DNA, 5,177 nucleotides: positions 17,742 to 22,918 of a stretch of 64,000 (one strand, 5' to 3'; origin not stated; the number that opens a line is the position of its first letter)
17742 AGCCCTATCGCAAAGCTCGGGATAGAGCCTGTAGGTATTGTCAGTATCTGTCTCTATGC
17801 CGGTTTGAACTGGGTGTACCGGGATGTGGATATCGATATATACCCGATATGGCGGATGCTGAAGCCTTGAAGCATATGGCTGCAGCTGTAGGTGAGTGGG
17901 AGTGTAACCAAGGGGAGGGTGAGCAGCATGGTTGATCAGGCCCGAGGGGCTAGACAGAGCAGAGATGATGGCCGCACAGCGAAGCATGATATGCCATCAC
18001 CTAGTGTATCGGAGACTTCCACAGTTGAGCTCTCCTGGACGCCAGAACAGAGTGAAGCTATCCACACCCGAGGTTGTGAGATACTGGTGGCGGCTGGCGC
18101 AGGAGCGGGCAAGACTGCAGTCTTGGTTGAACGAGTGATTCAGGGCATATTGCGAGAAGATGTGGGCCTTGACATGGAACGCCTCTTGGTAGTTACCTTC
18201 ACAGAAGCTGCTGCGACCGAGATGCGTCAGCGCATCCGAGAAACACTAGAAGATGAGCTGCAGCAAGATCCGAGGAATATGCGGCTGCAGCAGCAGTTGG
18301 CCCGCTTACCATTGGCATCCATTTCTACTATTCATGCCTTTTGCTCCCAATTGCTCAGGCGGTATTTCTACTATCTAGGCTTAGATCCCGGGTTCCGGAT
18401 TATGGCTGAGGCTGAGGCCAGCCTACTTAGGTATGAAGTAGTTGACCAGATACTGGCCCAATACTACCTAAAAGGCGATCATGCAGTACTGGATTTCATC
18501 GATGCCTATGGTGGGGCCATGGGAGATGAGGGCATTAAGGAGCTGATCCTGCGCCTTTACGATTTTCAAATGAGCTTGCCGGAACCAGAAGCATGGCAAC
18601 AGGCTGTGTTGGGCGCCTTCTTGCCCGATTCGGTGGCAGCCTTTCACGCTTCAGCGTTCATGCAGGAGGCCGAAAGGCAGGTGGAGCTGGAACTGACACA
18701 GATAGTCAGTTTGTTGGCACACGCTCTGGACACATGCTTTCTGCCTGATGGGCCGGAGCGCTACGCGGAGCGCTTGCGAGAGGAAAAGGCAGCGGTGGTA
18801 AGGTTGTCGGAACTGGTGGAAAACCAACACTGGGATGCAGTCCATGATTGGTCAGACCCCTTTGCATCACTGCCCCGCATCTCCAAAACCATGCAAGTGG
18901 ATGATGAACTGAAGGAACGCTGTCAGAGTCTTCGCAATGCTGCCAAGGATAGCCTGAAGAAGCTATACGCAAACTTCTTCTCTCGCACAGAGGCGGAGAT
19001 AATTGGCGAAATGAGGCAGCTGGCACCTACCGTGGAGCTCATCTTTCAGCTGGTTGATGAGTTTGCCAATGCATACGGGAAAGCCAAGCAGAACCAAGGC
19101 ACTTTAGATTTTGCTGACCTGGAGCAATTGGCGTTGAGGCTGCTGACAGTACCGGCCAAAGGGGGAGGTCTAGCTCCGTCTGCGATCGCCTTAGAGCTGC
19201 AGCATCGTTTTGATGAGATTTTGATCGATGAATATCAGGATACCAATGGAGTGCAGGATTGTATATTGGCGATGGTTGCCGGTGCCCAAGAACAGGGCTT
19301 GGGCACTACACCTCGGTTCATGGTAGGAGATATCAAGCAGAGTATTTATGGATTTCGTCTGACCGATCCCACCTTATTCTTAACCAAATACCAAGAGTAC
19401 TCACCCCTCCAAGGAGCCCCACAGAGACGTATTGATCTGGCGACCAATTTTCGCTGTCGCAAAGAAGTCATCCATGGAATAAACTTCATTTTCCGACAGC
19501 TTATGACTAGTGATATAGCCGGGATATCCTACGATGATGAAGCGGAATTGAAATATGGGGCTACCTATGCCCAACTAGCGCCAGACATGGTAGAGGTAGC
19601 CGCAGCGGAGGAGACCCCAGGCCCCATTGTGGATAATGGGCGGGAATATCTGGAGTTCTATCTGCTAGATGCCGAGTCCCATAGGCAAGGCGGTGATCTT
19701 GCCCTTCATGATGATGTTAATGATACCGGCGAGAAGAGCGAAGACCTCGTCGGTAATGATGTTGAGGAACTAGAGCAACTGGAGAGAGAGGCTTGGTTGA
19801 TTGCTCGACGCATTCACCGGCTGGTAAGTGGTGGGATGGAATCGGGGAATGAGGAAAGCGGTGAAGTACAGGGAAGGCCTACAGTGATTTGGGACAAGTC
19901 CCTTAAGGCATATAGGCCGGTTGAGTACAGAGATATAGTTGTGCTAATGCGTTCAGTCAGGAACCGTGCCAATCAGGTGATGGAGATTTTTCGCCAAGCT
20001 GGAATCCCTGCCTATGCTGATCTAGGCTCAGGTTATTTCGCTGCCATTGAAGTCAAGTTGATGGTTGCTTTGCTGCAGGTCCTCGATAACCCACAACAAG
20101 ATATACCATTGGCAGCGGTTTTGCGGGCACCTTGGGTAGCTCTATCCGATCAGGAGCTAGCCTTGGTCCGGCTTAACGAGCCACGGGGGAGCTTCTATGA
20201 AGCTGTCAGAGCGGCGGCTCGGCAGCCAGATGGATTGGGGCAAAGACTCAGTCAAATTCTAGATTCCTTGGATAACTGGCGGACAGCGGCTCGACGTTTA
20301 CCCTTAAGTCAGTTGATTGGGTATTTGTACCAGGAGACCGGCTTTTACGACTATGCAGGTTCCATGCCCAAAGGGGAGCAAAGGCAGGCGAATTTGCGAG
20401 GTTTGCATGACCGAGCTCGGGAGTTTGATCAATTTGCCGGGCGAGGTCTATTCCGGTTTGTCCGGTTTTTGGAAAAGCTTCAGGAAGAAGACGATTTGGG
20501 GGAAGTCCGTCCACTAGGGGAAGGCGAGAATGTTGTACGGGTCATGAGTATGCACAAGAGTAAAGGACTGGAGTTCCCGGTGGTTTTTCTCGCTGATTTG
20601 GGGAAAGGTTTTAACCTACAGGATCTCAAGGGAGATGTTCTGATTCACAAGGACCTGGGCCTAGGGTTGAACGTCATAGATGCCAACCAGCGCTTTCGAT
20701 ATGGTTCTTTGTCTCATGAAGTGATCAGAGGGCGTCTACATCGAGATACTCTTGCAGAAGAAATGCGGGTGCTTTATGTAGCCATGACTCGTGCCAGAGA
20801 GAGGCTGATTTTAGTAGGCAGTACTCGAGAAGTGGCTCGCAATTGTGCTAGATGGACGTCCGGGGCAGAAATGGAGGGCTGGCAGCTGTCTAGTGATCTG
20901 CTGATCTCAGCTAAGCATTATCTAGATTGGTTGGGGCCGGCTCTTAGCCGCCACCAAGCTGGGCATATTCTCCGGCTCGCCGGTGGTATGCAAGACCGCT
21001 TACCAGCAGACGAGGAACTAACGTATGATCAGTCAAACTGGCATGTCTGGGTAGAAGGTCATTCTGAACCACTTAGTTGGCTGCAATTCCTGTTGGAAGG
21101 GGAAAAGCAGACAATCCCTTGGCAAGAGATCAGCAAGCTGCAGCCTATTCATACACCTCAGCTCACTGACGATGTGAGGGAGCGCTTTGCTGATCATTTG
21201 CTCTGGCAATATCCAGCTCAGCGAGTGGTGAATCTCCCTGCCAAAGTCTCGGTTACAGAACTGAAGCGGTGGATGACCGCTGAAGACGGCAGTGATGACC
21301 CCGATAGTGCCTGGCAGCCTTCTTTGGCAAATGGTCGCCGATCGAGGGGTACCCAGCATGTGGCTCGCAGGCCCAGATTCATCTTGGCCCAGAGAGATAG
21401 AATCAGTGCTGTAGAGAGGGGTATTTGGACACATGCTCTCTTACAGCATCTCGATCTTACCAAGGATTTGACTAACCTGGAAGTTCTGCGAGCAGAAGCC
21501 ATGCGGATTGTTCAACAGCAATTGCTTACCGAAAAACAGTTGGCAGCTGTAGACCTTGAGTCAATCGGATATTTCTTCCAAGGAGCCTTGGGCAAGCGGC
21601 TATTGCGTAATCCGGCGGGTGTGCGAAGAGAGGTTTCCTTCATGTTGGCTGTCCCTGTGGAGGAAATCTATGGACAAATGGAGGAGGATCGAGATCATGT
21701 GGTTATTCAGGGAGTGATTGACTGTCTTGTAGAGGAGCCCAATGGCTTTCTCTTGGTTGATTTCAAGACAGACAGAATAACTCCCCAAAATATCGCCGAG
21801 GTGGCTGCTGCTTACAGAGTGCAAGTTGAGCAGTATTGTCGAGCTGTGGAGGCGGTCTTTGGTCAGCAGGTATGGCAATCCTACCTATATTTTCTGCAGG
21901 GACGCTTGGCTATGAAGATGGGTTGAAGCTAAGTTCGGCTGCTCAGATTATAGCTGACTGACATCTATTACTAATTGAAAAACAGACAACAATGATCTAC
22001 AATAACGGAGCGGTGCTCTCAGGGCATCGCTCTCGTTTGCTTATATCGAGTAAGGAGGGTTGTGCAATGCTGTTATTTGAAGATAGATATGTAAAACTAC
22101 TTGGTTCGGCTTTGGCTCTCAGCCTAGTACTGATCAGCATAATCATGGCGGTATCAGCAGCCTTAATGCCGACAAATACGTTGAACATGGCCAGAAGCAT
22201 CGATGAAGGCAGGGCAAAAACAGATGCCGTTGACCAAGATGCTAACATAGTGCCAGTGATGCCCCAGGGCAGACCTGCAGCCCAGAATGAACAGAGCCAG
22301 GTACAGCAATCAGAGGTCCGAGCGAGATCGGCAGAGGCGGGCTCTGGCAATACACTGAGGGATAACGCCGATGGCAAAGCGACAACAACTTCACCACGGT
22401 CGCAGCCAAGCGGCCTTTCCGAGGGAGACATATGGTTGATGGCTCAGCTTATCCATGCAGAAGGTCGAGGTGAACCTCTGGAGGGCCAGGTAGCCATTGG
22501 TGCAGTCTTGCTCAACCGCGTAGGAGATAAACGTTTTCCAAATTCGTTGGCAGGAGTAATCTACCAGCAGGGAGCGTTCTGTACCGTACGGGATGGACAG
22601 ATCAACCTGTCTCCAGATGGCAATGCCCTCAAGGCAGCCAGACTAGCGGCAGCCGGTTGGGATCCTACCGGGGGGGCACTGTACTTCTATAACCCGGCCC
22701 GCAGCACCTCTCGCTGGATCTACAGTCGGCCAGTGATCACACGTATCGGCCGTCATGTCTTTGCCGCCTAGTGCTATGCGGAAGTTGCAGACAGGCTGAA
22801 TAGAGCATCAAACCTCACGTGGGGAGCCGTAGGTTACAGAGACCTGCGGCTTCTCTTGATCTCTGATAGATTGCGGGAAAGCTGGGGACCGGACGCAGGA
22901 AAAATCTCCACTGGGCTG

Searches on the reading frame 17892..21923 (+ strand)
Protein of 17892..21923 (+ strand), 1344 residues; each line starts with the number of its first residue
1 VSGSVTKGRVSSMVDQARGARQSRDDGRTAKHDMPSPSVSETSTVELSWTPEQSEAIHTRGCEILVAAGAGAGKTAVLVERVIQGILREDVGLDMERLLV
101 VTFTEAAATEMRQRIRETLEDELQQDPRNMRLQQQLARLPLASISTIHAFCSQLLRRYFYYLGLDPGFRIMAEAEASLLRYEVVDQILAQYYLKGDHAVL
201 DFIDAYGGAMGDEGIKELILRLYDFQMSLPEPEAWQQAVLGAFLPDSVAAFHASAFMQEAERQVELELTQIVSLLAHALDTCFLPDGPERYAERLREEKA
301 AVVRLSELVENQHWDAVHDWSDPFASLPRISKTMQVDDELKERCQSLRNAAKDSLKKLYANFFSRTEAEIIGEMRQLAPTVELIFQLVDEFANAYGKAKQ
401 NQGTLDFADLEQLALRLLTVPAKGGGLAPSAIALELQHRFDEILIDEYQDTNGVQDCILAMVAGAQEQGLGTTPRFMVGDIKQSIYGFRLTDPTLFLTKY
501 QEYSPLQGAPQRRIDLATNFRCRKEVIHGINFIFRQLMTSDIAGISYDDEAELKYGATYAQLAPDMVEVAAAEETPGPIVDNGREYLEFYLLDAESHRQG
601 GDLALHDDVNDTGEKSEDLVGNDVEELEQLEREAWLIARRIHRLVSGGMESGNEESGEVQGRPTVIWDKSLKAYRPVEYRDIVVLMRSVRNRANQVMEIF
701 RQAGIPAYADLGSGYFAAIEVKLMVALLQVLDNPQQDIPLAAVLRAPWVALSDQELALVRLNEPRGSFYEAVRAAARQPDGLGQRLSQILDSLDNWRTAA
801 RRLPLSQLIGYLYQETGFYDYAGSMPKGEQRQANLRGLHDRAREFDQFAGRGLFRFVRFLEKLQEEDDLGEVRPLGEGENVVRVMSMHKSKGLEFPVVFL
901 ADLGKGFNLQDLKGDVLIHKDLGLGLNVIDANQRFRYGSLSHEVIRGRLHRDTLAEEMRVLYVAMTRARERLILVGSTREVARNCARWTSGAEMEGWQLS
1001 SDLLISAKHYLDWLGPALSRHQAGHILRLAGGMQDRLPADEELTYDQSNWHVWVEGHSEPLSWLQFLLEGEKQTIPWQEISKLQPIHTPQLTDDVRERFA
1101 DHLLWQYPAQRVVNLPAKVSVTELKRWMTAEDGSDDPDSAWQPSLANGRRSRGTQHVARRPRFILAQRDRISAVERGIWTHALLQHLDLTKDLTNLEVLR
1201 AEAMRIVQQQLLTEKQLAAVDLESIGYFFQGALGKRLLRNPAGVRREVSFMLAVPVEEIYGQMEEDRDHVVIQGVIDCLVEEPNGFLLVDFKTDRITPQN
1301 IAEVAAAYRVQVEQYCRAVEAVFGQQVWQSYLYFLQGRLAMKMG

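Call 74: search_protein_families(library=pfam, proteins=[window:17892-21923:+], max_evalue=0.00001)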
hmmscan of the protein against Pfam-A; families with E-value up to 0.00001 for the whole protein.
window:17892-21923:+ (1344 aa): 5 families
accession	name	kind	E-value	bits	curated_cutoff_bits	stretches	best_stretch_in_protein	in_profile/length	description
PF00580.27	UvrD-helicase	-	3.6e-54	184.7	23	1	49-503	1-270/271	UvrD/REP helicase N-terminal domain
PF13361.12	UvrD_C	-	4.4e-24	86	25.6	1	816-975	231-346/350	UvrD-like helicase C-terminal domain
PF13245.12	AAA_19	-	4.8e-11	43.4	25.1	1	55-489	3-134/134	AAA domain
PF13538.12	UvrD_C_2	-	2.8e-10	40.3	27.4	0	882-902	2-22/52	UvrD-like helicase C-terminal domain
PF12705.13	PDDEXK_1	-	3.7e-08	34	22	1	1168-1335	29-189/247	PD-(D/E)XK nuclease superfamily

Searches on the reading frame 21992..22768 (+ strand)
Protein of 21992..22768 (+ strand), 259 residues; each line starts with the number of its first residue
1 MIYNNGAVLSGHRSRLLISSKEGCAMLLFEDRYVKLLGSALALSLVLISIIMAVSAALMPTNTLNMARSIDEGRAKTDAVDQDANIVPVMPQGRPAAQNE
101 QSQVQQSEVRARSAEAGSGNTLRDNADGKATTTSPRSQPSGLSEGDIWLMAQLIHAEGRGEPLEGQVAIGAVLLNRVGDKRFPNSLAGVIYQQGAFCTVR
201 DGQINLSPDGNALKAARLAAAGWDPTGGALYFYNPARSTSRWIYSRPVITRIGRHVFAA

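Call 74: search_protein_families(library=pfam, proteins=[window:21992-22768:+], max_evalue=0.00001)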
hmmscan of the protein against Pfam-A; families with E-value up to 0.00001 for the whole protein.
window:21992-22768:+ (259 aa): 1 family
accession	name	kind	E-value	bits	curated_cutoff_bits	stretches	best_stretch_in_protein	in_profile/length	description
PF07486.17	Hydrolase_2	-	1.3e-31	109.6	27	1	160-258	1-100/100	Cell Wall Hydrolase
